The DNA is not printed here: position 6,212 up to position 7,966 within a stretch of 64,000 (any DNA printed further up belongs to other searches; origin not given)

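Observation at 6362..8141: Fic-fold protein with a degenerate catalytic motif, plus a co-oriented small upstream ORF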

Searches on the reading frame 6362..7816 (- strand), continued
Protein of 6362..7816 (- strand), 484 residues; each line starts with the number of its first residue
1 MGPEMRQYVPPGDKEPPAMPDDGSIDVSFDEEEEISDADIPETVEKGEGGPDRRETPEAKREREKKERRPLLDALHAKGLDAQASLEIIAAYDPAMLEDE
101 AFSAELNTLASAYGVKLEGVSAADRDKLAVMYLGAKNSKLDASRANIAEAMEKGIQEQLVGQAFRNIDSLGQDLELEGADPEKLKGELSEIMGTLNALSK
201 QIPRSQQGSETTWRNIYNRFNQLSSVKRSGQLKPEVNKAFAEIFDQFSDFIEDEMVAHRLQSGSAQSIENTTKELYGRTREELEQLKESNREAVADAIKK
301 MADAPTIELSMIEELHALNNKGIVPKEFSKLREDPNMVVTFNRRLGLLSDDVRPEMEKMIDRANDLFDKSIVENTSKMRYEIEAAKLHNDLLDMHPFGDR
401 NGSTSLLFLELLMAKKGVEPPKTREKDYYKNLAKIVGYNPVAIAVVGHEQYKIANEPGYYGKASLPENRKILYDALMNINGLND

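Call 20: find_encoding_contigs(protein=P0035, flank=5000, max_places=1)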
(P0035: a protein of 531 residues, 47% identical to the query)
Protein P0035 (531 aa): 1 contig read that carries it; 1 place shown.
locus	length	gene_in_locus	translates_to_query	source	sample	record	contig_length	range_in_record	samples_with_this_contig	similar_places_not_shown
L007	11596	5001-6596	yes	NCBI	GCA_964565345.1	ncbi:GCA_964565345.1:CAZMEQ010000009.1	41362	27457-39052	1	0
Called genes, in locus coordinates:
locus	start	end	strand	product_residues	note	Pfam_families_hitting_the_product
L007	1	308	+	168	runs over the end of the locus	PF07638:Sigma70_ECF (weak), PF04542:Sigma70_r2, PF08281:Sigma70_r4_2, PF04545:Sigma70_r4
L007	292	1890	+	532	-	PF18915:DUF5667 (weak)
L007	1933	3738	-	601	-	PF00009:GTP_EFTU, PF01926:MMR_HSR1, PF22042:EF-G_D2, PF03144:GTP_EFTU_D2, PF00679:EFG_C, PF21018:BipA_C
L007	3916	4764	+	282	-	PF00149:Metallophos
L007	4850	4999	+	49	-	-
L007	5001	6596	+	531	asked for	-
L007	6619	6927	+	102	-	PF08332:CaMKII_AD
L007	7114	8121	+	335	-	PF02016:Peptidase_S66, PF17676:Peptidase_S66C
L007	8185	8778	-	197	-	PF00702:Hydrolase, PF13419:HAD_2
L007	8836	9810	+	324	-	-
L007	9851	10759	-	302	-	PF24827:AstE_AspA_cat (weak)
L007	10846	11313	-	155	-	-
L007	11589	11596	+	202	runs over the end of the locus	PF01209:Ubie_methyltran, PF05891:Methyltransf_PK, PF13489:Methyltransf_23, PF05175:MTS, PF13847:Methyltransf_31, PF08241:Methyltransf_11, PF08242:Methyltransf_12, PF13649:Methyltransf_25, +4 more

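Call 21: find_encoding_contigs(protein=P0020, flank=5000, max_places=1)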
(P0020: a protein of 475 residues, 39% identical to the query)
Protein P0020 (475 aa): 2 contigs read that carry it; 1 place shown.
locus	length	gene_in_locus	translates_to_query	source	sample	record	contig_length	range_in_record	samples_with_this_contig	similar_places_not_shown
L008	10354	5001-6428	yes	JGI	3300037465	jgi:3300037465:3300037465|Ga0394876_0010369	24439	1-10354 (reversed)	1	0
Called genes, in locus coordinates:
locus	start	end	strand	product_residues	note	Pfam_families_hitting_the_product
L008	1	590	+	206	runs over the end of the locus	PF02589:LUD_dom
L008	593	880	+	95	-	-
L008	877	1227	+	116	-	PF12643:MazG-like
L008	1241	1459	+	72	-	-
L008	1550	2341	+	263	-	PF12740:PETase, PF01738:DLH, PF00561:Abhydrolase_1 (faint), PF00326:Peptidase_S9 (faint)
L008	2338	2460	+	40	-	-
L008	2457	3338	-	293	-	PF00188:CAP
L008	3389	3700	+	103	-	PF11146:DUF2905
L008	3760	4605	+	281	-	PF00149:Metallophos, PF12850:Metallophos_2 (faint)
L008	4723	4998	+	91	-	-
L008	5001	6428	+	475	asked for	PF02661:Fic (faint)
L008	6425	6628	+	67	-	-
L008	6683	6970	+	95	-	PF04070:DUF378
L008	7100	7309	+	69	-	-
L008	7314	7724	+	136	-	PF01951:Archease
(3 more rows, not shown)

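Call 22: find_encoding_contigs(protein=P0033, flank=5000, max_places=1)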
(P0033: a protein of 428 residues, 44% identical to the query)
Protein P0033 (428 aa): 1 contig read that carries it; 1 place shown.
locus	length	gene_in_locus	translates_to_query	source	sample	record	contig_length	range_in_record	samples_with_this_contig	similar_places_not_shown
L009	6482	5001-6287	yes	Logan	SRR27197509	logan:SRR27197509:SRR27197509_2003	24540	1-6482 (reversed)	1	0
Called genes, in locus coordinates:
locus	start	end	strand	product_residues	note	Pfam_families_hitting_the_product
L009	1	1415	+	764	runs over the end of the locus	PF13491:FtsK_4TM, PF17854:FtsK_alpha, PF01580:FtsK_SpoIIIE, PF09397:FtsK_gamma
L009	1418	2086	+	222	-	PF13413:HTH_25, PF09136:Glucodextran_B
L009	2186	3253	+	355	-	PF00154:RecA_N, PF08423:Rad51, PF27531:MT3502_N (faint), PF01637:ATPase_2 (weak), PF02283:CobU (weak), PF21096:RecA_C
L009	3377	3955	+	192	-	PF00081:Sod_Fe_N, PF02777:Sod_Fe_C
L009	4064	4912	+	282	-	PF00149:Metallophos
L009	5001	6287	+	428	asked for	PF02661:Fic (weak)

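Call 24: search_protein_representatives(protein=window:6362-7816:-)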
Query: 484 residues. Proteins with E-value up to 0.001 (for the whole library): 92; up to 1e-10: 74; up to 1e-30: 65. The best 92 are listed.
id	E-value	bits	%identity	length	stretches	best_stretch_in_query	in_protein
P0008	4.1e-155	533.9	55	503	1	13-477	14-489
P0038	5.5e-105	368.7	42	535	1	28-474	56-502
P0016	7.0e-105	368.3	48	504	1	54-470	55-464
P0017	1.3e-99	351.0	44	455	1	46-477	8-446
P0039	6.1e-99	348.8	42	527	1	18-473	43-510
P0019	3.5e-94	333.1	44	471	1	40-478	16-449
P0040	7.3e-88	312.3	40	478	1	49-474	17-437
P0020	2.9e-87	310.3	40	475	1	55-476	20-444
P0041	1.6e-84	301.3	40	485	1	52-478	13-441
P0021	5.6e-84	299.5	39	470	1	57-473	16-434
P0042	2.3e-80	287.6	39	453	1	54-472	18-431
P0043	1.2e-78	281.9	37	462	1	57-474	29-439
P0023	2.0e-76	274.6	40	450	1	61-482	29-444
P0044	2.9e-76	274.0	39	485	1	38-473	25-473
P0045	2.1e-75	271.2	54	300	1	215-473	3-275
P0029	7.8e-68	246.2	44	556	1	180-465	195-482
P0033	4.2e-60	220.8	44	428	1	177-474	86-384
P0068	5.9e-54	200.5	40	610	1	177-465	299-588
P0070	7.7e-54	200.1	40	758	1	165-466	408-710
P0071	1.0e-53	199.7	35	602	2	159-463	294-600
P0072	6.3e-53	197.1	39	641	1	169-464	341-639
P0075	1.3e-51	192.8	36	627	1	147-478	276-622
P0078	3.4e-49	184.8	36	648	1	146-464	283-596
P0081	1.1e-46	176.6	38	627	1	183-466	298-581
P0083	2.1e-44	169.0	32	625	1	133-476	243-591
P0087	3.8e-40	155.0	35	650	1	158-460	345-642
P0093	8.3e-20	88.0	47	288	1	376-468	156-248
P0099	1.2e-08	51.2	27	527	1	227-444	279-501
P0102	6.8e-07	45.4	25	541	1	158-443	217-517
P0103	7.2e-07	45.3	30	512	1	253-447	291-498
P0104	8.7e-07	45.0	25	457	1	161-422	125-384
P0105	6.8e-06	42.1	23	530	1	196-452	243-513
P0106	7.1e-06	42.0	28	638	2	272-447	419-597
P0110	7.1e-05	38.7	30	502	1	267-447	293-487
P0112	9.7e-05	38.3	27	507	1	231-446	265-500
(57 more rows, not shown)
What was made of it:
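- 6362..7816 (-): Fic-like protein, 484 aa (full CDS including stop). Family of 92 representatives (call 24).
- Closest known: Arg-less sister family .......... Same: Closest non-member relatives (E 1e-8 to 1e-4, call 24).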

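Call 25: predict_structure(alignment_id=A1)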
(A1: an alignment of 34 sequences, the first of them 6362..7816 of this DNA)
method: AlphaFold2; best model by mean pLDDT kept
length: 484 residues; sequences in the alignment: 34
mean_pLDDT: 85.4   pTM: 0.76
mean pLDDT of the five models: 85.4, 84.8, 83.4, 82.5, 81.4
residues with pLDDT >= 90: 296; 70-90: 122; 50-70: 15; < 50: 51
segments of 3 or more residues with pLDDT < 50: 1-15, 17-37, 39-53
pLDDT, mean of each block of 10 residues (from residue 1): 40 46 41 45 37 61 81 87 85 86 93 92 91 87 82 92 92 71 91 96 89 94 90 89 95 91 77 93 95 98 97 97 92 91 93 96 96 91 98 93 95 95 93 95 96 94 89 93 81
secondary structure, 60 per line:
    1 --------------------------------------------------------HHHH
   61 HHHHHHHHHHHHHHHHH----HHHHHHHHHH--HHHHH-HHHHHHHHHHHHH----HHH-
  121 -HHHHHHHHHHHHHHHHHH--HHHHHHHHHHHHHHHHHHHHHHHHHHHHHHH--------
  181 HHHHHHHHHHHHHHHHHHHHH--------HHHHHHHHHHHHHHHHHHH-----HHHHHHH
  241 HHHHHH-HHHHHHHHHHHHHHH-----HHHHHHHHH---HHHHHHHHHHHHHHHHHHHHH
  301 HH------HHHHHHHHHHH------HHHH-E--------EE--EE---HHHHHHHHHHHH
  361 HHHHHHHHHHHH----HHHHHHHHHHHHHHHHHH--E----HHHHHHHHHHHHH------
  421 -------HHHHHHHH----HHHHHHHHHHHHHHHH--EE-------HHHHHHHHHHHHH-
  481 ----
elements in order: H57-77 H82-91 H94-98 H100-112 H122-139 H142-172 H181-201 H210-228 H234-246 H248-262 H268-276 H280-302 H309-319 H326-329 H349-372 H377-394 H402-414 H428-435 H440-455 H467-479
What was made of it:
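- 6362..7816 (-): AlphaFold model pLDDT 85.4 (call 25).
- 7649..7816 (-): Residues 1-56: acidic, predicted disordered N-terminus (pI 4.05). pLDDT below 50 for residues 1-53 (call 25).
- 7031..7648 (-): Residues 57-262: all-helical N-terminal domain with no known family; possible target-recognition domain (inferred). Helices 57-262 at pLDDT 80-95 (call 25).
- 6779..6826 (-): Flap beta-hairpin, residues 331-346 (invariant R332; near-invariant R344 and G346). DSSP strands at 331, 340-341 and 344-345 (call 25).
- On Fido superfamily / Fic domain (PF02661): Strands at 331-345 (call 25).
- The large helical N-terminal domain and the acidic disordered tail resemble adaptor features (call 25).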

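Call 28: fold_search(model_id=the predicted structure, library=pdb)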
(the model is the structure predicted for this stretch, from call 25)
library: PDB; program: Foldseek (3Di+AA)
matches with E <= 10: 631; with E <= 0.001: 25
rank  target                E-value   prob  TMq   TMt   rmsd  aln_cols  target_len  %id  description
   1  4u0u_A                7.7e-06  1.00  0.25  0.34  25.2       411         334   14  Wild type eukaryotic fic domain containing protein with ADP (released 2014-12-10)
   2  6i7i                  1.7e-05  1.00  0.25  0.34  25.2       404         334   16  Crystal structure of dimeric FICD mutant K256A complexed with MgATP (released 2019-09-25)
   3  4u0z_H                3.6e-05  1.00  0.25  0.36  25.1       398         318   16  Eukaryotic Fic Domain containing protein with bound APCPP (released 2014-12-10)
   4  6i7h                  4.1e-05  1.00  0.26  0.36  25.0       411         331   15  Crystal structure of dimeric FICD mutant K256S (released 2019-09-25)
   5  4u0z_E                4.6e-05  1.00  0.25  0.35  25.3       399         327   15  Eukaryotic Fic Domain containing protein with bound APCPP (released 2014-12-10)
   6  4u04_A                4.8e-05  1.00  0.26  0.39  24.0       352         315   16  Structure of a eukaryotic fic domain containing protein (released 2014-12-10)
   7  4u0z_C                5.0e-05  1.00  0.25  0.35  25.3       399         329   15  Eukaryotic Fic Domain containing protein with bound APCPP (released 2014-12-10)
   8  4u0z_F                5.0e-05  1.00  0.25  0.36  24.9       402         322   15  Eukaryotic Fic Domain containing protein with bound APCPP (released 2014-12-10)
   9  6i7k                  5.0e-05  1.00  0.25  0.34  25.7       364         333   16  Crystal structure of monomeric FICD mutant L258D complexed with MgATP (released 2019-09-25)
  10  6i7l                  5.0e-05  1.00  0.25  0.34  25.7       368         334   15  Crystal structure of monomeric FICD mutant L258D complexed with MgAMP-PNP (released 2019-09-25)
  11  4u04_B                5.9e-05  1.00  0.26  0.38  23.8       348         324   16  Structure of a eukaryotic fic domain containing protein (released 2014-12-10)
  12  4u0z_B                5.9e-05  1.00  0.25  0.35  25.1       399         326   15  Eukaryotic Fic Domain containing protein with bound APCPP (released 2014-12-10)
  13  9yz5_A                6.2e-05  1.00  0.25  0.36  23.8       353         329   16  human FicD bound with farnesyl pyrophosphate (released 2026-02-25)
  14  6i7g_B                6.4e-05  1.00  0.26  0.36  25.1       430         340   14  Crystal structure of dimeric wild type FICD complexed with ATP (released 2019-09-25)
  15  4u0z_A                6.4e-05  1.00  0.25  0.36  24.9       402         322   15  Eukaryotic Fic Domain containing protein with bound APCPP (released 2014-12-10)
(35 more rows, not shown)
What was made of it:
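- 6362..7816 (-): Foldseek top hits are FICD (call 28).
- On Fido superfamily / Fic domain (PF02661): The top 25 Foldseek hits are all FICD/Fic-1, probability 1.0 (call 28).
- Checked: Foldseek gives probability 1.0 for FICD (call 28).
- Model pLDDT 85.4 and Foldseek probability 1.0 to FICD/Fic-1, then BT_2513, Bep and VbhT (calls 25, 28).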

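Call 33: find_related_loci(query=A1, collection=genome_contigs, flank=4000)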
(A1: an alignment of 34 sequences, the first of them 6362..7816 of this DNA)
Query A1 (484 aa) in genome_contigs; peptide patterns used: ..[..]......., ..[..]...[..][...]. (x = any residue, [..] = any of these).
63 stretches matched a pattern; 27 encode a relative of the query (tblastn E <= 1e-3); 27 distinct loci.
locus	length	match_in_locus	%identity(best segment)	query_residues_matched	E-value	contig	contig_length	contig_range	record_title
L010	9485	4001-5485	66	1-482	0e+0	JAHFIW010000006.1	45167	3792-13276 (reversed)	MAG: bacterium isolate nzgw371 NODE_981_length_45168_cov_3.836682, whole genome shotgun sequence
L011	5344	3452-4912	55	1-477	1e-163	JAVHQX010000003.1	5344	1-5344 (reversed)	MAG: Patescibacteria group bacterium isolate WB02no13_65_8 NODE_10095_length_5344_cov_5.362261, whole genome shotgun seq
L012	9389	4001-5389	52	10-479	6e-162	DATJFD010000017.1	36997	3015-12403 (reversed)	MAG TPA_asm: Candidatus Binatia bacterium isolate SMAG_U15450 k141_12970229, whole genome shotgun sequence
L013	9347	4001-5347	41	40-473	2e-100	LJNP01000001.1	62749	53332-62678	MAG: Parcubacteria bacterium SG8_24 WOR_8-12_190, whole genome shotgun sequence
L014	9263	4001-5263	39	57-479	2e-93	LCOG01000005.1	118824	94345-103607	MAG: Parcubacteria group bacterium GW2011_GWA2_47_26 UX98_C0005, whole genome shotgun sequence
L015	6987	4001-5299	38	41-481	1e-91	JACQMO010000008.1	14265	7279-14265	MAG: Candidatus Uhrbacteria bacterium isolate NC_groundwater_1231_Ag_S-0.1um_60_33 S_p1_S3_coassembly_k141_889726, whole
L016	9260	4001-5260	36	57-474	1e-84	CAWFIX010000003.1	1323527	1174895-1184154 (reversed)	MAG: Candidatus Uhrbacteria bacterium isolate MFD04716.bin.1.309 genome assembly, contig: contig_8561, whole genome shot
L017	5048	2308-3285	42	165-482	2e-82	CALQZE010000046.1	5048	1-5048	MAG: Candidatus Uhrbacteria bacterium RIFOXYB12_FULL_58_10 isolate ZH-Jul18-43 genome assembly, contig: ZH-Jul18-C27258,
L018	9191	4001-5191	37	55-460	3e-77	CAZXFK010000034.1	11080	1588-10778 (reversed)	MAG TPA_asm: uncultured Gammaproteobacteria bacterium isolate SRP278314_co2_137 genome assembly, contig: NODE_8027_lengt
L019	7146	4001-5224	35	61-477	8e-75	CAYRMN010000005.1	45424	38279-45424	MAG TPA_asm: uncultured Gammaproteobacteria bacterium isolate SRP170004_co1_61 genome assembly, contig: NODE_993_length_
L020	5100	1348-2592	35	40-460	1e-73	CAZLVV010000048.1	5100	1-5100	MAG TPA_asm: uncultured Gammaproteobacteria bacterium isolate binchicken_co246_359 genome assembly, contig: NODE_22228_l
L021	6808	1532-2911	34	51-480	4e-71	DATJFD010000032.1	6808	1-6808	MAG TPA_asm: Candidatus Binatia bacterium isolate SMAG_U15450 k141_10268836, whole genome shotgun sequence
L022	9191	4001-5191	37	53-460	4e-69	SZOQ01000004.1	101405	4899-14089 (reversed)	Candidatus Uhrbacteria bacterium UHB ZYPT4scaffold_97, whole genome shotgun sequence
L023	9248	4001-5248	34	52-474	7e-69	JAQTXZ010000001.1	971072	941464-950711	MAG: Patescibacteria group bacterium isolate STC_25 NODE_5_length_971072_cov_6.872489_Sandtown_C, whole genome shotgun s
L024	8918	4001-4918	44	177-478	2e-78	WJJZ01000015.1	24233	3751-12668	MAG: Candidatus Magasanikiibacteriota bacterium isolate Bin_289 k141_3417052, whole genome shotgun sequence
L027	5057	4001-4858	42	181-460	1e-65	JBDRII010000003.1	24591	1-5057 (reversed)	MAG: Patescibacteria group bacterium isolate MEGAHIT-group-1.58 k141_3542522, whole genome shotgun sequence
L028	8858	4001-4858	41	181-460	1e-64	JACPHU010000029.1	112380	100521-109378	MAG: Candidatus Uhrbacteria bacterium isolate NC_groundwater_422_Ag_B-0.1um_45_124 GD18-4_B1_scaffold_2081588, whole gen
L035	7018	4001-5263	39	63-479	6e-82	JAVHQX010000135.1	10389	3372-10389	MAG: Patescibacteria group bacterium isolate WB02no13_65_8 NODE_3575_length_10389_cov_4.965260, whole genome shotgun seq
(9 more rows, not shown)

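Call 37: search_protein_families(library=padloc, proteins=[window:6362-7816:-], max_evalue=1)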
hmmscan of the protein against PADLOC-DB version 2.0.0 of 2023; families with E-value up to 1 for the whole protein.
window:6362-7816:- (484 aa): 5 families
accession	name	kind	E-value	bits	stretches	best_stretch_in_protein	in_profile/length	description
PDLC04839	PDC-S04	-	6.3e-06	24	1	361-420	101-166/205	-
PDLC04838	PDC-S04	-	8.5e-05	20.4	1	364-419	113-168/209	-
PDLC03963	SoFic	-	0.00034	18.1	1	268-418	70-217/361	-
PDLC04840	PDC-S04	-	0.0012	16.6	1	289-420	56-181/227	-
PDLC04836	PDC-S04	-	0.0036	14.5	1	289-436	72-213/244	-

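Call 38: search_protein_families(library=phrogs, proteins=[window:6362-7816:-], max_evalue=0.1)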
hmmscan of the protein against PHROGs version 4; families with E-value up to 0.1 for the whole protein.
window:6362-7816:- (484 aa): 7 families
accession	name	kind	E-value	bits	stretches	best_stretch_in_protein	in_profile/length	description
phrog_5978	-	unknown function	6.8e-05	23.1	1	273-420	79-225/364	-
phrog_23170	-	unknown function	0.00011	23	1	350-422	74-152/191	-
phrog_11900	-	unknown function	0.013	16.1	1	292-432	60-197/230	-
phrog_10690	-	unknown function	0.022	14.8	1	368-419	253-304/346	-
phrog_4084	-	unknown function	0.024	16.1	0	224-258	32-66/96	-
phrog_12062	-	unknown function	0.031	14.6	0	91-175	130-209/245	-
phrog_1733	-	unknown function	0.041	14.2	1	145-271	155-270/305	-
